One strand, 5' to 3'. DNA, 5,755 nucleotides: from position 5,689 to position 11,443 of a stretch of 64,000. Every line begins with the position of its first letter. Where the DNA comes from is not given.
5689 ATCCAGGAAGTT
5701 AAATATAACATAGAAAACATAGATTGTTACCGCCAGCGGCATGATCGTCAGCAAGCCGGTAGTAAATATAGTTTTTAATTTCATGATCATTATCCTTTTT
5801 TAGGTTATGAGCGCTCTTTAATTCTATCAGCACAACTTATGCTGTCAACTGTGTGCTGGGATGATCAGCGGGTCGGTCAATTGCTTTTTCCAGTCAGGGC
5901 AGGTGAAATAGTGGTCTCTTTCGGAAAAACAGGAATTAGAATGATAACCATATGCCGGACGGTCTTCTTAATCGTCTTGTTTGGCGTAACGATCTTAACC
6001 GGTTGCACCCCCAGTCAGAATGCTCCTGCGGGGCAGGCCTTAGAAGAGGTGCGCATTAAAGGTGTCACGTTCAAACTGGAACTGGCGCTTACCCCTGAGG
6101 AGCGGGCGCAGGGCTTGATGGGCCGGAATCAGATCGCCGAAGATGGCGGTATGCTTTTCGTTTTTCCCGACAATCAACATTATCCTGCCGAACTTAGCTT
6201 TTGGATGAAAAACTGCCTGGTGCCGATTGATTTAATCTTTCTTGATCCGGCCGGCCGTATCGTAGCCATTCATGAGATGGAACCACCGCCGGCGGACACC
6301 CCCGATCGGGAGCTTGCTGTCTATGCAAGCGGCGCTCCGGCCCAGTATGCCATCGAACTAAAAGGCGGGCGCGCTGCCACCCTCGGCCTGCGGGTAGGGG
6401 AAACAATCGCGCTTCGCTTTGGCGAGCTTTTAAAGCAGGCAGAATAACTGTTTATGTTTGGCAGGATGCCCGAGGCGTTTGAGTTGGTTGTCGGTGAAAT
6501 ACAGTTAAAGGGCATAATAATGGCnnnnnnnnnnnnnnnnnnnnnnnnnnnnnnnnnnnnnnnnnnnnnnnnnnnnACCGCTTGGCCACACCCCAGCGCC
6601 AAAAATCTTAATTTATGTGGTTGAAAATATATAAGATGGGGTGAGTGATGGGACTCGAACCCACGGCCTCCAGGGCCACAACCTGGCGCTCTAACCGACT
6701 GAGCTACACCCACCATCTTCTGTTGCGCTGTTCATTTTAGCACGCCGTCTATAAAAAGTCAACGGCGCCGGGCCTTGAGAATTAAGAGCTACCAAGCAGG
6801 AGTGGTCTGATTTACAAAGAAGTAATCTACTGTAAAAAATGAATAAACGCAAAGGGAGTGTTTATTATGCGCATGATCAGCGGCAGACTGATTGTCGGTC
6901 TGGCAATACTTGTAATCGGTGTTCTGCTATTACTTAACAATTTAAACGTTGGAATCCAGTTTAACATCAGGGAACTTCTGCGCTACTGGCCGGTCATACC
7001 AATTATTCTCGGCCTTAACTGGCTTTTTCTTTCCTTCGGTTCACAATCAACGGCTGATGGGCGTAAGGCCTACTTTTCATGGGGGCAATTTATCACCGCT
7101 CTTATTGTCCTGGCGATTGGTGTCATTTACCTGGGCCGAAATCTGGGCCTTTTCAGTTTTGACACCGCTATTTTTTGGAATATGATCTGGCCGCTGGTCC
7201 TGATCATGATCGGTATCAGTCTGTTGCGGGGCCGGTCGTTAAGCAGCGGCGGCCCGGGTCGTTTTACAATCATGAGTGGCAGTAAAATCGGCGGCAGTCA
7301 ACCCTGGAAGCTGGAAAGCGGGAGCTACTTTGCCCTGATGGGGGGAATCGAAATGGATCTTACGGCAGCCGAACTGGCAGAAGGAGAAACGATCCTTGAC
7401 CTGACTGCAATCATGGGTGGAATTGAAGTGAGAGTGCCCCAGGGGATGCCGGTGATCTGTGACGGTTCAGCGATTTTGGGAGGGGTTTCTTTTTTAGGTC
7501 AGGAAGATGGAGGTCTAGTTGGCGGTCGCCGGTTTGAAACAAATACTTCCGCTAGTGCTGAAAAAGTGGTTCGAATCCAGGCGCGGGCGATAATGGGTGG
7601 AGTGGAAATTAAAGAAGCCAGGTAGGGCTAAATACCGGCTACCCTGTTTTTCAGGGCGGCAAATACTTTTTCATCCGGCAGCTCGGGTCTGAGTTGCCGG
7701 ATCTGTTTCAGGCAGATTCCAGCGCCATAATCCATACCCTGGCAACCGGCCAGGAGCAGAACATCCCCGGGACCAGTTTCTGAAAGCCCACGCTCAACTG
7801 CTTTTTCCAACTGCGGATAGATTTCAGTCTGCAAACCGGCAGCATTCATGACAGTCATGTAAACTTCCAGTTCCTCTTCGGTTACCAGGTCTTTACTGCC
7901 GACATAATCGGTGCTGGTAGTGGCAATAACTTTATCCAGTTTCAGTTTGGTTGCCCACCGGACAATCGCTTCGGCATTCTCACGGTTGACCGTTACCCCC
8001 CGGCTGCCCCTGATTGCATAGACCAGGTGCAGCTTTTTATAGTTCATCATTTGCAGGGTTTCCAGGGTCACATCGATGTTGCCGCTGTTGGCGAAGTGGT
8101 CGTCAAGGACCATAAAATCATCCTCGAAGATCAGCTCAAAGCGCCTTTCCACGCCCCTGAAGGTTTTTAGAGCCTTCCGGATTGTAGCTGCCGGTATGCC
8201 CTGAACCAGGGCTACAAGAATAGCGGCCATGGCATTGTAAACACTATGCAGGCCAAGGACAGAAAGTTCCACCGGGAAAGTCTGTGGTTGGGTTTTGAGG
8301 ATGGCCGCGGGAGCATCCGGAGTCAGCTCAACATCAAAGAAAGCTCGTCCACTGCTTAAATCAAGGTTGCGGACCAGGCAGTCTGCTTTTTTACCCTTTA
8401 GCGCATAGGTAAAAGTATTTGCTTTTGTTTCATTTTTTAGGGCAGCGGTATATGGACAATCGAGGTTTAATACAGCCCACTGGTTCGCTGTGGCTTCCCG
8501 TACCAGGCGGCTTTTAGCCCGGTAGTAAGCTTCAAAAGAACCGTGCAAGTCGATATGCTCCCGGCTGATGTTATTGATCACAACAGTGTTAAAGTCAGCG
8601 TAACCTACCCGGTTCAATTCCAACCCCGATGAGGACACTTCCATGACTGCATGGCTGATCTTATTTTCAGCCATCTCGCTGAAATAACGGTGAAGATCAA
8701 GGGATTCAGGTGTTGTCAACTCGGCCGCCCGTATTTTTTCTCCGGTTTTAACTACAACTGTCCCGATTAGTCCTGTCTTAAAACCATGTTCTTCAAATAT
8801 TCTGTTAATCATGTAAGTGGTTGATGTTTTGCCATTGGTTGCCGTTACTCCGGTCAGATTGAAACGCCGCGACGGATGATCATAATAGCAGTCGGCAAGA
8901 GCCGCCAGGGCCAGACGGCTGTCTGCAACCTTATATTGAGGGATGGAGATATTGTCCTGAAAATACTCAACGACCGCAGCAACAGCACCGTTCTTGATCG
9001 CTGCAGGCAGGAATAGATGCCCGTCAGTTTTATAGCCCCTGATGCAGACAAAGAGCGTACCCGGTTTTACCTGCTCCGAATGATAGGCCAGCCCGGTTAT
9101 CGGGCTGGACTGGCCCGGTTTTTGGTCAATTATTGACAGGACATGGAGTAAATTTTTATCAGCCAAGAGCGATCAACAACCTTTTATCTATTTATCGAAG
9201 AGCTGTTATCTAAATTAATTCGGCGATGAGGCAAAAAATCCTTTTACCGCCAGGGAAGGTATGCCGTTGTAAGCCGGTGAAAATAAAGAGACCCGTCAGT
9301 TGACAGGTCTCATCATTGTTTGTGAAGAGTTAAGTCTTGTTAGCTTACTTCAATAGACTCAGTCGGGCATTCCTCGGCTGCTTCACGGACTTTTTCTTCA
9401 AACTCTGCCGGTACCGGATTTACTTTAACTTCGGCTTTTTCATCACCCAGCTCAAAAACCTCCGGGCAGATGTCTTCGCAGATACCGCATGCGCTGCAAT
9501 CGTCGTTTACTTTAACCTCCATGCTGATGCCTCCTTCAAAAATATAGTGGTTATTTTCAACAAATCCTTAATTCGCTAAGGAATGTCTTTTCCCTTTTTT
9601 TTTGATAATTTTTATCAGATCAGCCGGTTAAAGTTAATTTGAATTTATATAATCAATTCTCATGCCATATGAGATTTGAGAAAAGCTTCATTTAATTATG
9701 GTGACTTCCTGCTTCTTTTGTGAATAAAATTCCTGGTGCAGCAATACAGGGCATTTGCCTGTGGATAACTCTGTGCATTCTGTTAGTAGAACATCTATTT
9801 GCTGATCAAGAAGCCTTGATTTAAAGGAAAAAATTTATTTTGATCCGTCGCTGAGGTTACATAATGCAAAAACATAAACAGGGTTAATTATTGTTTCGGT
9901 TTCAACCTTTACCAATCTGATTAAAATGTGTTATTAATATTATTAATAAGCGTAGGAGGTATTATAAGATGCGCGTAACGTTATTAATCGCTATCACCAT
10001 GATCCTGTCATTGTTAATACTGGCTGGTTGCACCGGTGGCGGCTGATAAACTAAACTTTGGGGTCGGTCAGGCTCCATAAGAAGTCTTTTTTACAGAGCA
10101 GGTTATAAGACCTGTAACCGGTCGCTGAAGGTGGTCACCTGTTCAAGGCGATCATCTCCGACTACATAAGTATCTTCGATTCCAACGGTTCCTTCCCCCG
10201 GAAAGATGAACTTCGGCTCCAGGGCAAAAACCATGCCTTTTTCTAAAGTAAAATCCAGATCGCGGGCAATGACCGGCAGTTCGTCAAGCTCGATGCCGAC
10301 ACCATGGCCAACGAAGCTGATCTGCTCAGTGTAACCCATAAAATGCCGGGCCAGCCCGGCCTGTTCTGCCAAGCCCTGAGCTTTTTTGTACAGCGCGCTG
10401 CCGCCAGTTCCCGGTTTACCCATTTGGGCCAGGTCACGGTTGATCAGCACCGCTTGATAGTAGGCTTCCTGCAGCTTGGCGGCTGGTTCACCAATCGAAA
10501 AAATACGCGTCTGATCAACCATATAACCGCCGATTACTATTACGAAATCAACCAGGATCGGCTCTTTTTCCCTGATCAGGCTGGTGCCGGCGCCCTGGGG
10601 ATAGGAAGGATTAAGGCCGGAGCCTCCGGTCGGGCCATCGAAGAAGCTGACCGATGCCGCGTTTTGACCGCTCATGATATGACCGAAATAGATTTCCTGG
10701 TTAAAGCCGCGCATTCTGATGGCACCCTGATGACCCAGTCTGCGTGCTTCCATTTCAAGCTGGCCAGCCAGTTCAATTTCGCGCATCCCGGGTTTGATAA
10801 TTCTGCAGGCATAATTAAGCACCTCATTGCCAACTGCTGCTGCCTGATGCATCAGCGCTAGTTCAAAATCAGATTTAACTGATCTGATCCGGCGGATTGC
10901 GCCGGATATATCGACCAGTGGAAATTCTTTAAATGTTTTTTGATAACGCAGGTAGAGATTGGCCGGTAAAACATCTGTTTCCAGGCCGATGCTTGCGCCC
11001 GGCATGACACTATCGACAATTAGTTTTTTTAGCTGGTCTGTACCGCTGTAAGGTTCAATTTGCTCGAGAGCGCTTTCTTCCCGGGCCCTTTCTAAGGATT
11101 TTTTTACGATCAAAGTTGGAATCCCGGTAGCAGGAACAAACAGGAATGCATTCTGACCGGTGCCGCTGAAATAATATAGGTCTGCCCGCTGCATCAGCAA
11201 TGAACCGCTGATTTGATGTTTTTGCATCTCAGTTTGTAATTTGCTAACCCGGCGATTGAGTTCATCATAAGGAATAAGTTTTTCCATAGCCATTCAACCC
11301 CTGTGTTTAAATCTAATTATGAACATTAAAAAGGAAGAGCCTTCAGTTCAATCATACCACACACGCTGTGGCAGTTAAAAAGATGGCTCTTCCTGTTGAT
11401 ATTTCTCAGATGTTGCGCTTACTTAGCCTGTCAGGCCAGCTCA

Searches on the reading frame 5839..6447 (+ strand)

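Call 79: search_protein_families(library=pfam, max_evalue=1e-8, proteins=[window:5839-6447:+])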
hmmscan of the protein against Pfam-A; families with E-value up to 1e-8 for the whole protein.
window:5839-6447:+ (202 aa): 1 family
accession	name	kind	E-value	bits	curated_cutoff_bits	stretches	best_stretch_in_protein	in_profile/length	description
PF02643.20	DUF192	-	3.3e-29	101.3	27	1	78-191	1-95/96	Uncharacterized ACR, COG1430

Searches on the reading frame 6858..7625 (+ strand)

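Call 79: search_protein_families(library=pfam, max_evalue=1e-8, proteins=[window:6858-7625:+])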
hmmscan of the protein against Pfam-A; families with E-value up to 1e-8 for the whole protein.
window:6858-7625:+ (255 aa): 3 families
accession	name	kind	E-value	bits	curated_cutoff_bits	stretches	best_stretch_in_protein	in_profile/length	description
PF09922.15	LiaF-like_C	-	6.4e-18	65.2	29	1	146-251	8-114/114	Cell wall-active antibiotics response LiaF, C-terminal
PF18917.5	LiaI-LiaF-like_TM1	-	2.5e-16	59.9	27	0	11-56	1-42/42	LiaI-LiaF-like transmembrane region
PF22570.1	LiaF-TM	-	1.4e-14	55.1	27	1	12-127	1-95/98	LiaF transmembrane domain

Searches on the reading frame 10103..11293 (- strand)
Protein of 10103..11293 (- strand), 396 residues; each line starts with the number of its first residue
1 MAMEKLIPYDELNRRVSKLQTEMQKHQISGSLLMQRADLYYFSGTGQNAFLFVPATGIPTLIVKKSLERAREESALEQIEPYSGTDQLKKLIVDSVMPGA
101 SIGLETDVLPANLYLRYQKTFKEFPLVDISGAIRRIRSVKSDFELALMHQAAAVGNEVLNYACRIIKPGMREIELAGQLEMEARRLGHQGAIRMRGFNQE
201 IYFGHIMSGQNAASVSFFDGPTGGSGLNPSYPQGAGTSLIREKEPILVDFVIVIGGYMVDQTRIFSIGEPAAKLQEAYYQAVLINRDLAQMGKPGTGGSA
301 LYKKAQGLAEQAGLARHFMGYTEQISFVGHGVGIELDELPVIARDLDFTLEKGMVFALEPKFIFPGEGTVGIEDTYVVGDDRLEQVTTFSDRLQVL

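Call 9: search_protein_families(library=pfam, max_evalue=1e-8, proteins=[window:10103-11293:-])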
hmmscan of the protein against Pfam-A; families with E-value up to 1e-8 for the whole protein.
window:10103-11293:- (396 aa): 2 families
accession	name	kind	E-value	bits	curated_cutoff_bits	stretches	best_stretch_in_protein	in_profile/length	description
PF00557.29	Peptidase_M24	-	1.4e-40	139.7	23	1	147-379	2-207/208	Metallopeptidase family M24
PF01321.24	Creatinase_N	-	1.5e-22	81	22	1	15-139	1-128/128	Creatinase/Prolidase N-terminal domain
